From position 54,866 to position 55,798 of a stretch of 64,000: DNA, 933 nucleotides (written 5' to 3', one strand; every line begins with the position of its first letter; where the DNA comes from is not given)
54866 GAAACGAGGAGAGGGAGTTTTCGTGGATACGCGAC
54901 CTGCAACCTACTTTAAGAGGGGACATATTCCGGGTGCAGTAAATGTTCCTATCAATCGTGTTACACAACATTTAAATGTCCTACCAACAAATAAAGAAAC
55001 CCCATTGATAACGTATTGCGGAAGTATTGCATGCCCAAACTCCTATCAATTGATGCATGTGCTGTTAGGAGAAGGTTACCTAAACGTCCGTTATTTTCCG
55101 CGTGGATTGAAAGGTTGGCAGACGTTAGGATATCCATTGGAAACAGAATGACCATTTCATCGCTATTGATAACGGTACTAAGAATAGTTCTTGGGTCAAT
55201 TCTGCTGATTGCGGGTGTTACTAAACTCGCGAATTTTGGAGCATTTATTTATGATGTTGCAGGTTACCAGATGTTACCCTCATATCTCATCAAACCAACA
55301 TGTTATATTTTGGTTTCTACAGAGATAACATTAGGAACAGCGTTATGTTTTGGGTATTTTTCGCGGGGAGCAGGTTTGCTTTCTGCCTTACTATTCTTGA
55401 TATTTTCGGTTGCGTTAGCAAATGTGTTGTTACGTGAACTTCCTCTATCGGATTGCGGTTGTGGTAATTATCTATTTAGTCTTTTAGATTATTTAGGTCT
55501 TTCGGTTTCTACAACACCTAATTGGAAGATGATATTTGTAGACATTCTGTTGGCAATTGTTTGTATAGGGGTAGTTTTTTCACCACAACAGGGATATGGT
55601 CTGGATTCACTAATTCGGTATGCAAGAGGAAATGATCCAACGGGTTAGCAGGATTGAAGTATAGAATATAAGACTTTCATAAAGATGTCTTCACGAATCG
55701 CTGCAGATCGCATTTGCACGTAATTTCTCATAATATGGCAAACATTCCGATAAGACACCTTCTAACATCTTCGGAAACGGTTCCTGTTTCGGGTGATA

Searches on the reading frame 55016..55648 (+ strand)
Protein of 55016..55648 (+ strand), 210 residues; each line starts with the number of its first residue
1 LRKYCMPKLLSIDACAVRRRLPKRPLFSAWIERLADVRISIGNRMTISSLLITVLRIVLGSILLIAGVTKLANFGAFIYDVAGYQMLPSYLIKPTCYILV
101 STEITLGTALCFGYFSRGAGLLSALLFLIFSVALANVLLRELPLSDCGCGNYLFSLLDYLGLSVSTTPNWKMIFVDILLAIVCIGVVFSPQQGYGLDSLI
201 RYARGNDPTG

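Call 24: search_protein_families(library=pfam, proteins=[window:55016-55648:+], max_evalue=0.01)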
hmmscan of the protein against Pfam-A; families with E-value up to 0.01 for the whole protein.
window:55016-55648:+ (210 aa): 2 families
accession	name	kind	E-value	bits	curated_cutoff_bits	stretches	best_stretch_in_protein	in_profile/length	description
PF07291.16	MauE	-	5.9e-19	69.1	27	1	50-186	3-126/128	Methylamine utilisation protein MauE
PF07681.17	DoxX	-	1.1e-05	26.4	23.6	1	52-132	2-77/85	DoxX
